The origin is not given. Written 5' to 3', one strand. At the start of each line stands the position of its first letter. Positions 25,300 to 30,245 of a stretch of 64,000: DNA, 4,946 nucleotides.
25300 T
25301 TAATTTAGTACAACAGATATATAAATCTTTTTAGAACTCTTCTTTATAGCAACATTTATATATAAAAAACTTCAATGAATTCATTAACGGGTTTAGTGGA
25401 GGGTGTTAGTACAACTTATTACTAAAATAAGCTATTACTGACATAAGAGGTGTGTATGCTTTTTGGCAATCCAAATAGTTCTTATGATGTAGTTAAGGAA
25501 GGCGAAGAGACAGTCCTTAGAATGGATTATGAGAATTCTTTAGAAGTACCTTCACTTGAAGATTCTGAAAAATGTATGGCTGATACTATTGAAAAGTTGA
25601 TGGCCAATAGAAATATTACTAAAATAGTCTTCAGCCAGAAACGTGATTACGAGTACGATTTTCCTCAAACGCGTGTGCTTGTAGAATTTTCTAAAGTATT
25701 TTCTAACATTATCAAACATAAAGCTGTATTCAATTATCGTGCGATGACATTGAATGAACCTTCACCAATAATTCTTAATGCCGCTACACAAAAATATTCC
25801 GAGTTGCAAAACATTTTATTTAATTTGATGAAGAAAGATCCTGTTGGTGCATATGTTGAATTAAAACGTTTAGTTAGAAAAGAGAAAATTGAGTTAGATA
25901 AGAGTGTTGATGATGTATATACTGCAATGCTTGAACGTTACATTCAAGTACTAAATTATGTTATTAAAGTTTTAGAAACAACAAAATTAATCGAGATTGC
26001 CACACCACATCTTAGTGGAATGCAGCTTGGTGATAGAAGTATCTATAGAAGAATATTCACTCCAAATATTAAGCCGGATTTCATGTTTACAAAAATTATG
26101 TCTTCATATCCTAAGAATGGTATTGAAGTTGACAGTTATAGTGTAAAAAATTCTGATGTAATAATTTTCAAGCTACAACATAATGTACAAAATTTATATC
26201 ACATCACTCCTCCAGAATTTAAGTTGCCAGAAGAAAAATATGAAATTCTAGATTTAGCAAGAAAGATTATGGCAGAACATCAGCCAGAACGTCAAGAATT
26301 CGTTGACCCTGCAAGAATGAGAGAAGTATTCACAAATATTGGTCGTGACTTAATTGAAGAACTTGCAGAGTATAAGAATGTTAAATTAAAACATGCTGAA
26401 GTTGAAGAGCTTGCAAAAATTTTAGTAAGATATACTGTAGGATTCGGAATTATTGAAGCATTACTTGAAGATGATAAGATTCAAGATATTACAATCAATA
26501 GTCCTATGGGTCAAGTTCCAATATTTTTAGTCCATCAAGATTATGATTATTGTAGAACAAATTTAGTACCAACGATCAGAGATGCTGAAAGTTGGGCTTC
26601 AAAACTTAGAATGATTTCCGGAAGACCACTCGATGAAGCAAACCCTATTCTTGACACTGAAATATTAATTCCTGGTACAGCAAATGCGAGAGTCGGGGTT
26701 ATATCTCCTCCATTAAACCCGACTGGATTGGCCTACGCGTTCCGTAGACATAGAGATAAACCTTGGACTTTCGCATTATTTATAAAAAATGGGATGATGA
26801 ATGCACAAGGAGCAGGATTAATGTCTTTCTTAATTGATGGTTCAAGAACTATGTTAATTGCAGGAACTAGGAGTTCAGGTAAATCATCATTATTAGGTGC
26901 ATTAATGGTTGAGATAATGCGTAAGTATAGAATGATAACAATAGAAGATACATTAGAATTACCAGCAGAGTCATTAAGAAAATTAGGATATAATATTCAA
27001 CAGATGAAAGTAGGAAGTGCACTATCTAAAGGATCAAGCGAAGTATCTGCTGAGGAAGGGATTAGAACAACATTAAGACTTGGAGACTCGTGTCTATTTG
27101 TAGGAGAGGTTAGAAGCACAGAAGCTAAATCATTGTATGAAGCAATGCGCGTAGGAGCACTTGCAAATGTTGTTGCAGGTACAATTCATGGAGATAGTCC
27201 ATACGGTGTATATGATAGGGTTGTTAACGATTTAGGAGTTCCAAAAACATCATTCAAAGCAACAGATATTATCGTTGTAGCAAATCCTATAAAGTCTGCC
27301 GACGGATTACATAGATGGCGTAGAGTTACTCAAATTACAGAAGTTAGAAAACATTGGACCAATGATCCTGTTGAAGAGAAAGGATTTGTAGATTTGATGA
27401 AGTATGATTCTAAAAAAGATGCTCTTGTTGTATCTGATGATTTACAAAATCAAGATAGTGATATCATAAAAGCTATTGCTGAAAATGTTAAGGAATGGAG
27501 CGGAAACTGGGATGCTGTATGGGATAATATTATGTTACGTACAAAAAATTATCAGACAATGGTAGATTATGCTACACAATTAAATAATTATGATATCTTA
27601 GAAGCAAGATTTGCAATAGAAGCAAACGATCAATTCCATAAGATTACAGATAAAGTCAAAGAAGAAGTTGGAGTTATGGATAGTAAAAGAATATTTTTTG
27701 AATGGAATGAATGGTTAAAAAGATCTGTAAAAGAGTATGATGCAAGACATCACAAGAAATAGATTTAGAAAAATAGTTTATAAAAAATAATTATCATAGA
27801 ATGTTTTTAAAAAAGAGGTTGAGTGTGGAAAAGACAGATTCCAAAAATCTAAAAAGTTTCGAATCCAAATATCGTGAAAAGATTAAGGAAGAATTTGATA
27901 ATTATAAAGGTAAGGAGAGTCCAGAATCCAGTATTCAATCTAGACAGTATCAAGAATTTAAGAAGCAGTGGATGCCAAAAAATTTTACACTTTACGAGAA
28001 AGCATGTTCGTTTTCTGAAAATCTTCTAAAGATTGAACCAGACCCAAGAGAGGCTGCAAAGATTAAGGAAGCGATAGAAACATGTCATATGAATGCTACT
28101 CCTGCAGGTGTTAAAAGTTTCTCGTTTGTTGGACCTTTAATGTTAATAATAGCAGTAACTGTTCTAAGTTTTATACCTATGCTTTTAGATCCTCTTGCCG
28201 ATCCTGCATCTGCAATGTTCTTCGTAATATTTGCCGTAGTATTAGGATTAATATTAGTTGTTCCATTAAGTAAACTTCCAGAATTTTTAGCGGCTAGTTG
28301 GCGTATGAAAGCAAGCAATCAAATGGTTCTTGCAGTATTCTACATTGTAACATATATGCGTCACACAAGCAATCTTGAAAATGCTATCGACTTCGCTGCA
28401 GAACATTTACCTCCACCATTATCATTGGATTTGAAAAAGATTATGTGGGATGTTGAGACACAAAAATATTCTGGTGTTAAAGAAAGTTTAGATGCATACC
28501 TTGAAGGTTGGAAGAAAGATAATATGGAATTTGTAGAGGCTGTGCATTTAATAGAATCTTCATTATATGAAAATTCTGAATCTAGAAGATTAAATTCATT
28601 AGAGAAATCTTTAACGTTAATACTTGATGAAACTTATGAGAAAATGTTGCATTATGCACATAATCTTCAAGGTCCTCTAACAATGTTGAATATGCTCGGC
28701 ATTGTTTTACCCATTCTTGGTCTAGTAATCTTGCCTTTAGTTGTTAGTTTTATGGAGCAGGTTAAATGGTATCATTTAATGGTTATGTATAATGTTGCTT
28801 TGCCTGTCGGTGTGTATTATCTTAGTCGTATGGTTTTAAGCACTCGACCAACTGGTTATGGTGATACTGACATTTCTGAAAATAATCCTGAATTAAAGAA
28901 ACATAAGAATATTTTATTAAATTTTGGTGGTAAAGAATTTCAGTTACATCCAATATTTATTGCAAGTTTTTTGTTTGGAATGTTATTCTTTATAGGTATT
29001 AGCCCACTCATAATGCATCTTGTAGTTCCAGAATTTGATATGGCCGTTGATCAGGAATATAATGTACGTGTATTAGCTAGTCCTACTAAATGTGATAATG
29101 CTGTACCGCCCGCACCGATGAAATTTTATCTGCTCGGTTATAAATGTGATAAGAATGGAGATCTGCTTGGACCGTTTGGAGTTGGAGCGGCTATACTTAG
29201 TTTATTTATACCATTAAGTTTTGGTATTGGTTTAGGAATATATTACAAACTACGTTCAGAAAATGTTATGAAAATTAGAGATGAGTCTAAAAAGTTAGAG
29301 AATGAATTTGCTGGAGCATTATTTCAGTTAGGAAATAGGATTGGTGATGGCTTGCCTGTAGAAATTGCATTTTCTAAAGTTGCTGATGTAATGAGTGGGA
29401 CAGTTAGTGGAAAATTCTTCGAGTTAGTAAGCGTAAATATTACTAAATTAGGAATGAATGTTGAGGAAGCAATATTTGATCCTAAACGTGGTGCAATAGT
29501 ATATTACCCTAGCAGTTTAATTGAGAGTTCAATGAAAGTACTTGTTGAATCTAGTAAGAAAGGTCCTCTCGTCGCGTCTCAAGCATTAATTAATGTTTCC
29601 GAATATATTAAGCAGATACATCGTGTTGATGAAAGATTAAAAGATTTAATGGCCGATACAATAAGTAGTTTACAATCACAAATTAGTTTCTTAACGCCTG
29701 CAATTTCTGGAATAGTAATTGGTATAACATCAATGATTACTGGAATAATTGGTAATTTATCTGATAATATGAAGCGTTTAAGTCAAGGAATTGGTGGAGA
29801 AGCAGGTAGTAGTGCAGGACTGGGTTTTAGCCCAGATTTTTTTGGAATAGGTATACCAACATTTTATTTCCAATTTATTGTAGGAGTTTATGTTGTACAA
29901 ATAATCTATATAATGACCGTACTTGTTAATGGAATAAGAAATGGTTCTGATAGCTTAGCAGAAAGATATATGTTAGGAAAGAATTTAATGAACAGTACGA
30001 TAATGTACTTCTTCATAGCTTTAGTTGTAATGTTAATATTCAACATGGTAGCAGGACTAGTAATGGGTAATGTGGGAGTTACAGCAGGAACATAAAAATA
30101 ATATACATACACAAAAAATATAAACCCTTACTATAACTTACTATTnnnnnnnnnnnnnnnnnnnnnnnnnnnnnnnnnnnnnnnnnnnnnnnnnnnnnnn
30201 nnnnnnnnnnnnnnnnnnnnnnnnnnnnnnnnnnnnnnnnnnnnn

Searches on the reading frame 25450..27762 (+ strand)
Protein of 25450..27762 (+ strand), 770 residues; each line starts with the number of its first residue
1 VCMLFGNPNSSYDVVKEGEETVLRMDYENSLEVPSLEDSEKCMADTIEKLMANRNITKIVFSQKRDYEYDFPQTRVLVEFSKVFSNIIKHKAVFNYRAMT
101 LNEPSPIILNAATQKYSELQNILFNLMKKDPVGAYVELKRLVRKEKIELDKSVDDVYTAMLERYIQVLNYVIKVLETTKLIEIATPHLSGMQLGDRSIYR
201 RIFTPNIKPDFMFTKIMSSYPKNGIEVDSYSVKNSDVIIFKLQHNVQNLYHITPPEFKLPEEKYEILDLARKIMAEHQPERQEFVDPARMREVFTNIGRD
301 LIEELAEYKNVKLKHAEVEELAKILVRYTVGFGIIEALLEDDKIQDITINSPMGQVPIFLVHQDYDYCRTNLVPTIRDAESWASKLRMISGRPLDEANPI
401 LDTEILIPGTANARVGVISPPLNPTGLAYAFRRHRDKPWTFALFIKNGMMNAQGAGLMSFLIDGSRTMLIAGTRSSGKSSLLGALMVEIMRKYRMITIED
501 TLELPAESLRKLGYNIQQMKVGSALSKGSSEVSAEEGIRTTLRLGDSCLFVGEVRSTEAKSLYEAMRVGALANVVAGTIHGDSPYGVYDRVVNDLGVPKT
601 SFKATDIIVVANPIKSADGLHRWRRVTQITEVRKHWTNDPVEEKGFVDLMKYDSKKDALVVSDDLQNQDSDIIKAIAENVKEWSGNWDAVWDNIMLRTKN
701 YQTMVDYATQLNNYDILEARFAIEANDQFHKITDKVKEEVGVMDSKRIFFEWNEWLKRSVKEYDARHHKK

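Call 4: search_protein_families(library=pfam, proteins=[window:25450-27762:+], max_evalue=1)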
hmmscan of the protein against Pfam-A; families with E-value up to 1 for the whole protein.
window:25450-27762:+ (770 aa): 6 families
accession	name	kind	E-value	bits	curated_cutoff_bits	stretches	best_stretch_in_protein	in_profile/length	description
PF00437.27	T2SSE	-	6.3e-15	55.1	24.9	1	431-611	109-274/370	Type II/IV secretion system protein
PF13555.12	AAA_29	-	0.018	15.3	27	1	463-487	20-44/61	P-loop containing region of AAA domain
PF01580.24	FtsK_SpoIIIE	-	0.084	12.7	24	1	466-491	40-65/221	FtsK/SpoIIIE family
PF20720.3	nSTAND3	-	0.091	12.9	27.2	1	465-501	17-54/155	Novel STAND NTPase 3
PF13191.12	AAA_16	-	0.36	11.7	32.6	1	465-492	23-51/167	AAA ATPase domain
PF13173.12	AAA_14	-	0.45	11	27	1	466-504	3-43/129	AAA domain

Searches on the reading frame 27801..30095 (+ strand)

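Call 4: search_protein_families(library=pfam, proteins=[window:27801-30095:+], max_evalue=1)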
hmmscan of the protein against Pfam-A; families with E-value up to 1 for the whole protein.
window:27801-30095:+ (764 aa): 2 families
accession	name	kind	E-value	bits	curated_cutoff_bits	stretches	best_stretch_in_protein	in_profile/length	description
PF14853.12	Fis1_TPR_C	-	0.02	15.5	25.3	1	65-93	17-45/53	Fis1 C-terminal tetratricopeptide repeat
PF04513.17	Baculo_PEP_C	-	0.39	11.2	38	0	598-654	64-120/140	Baculovirus polyhedron envelope protein, PEP, C terminus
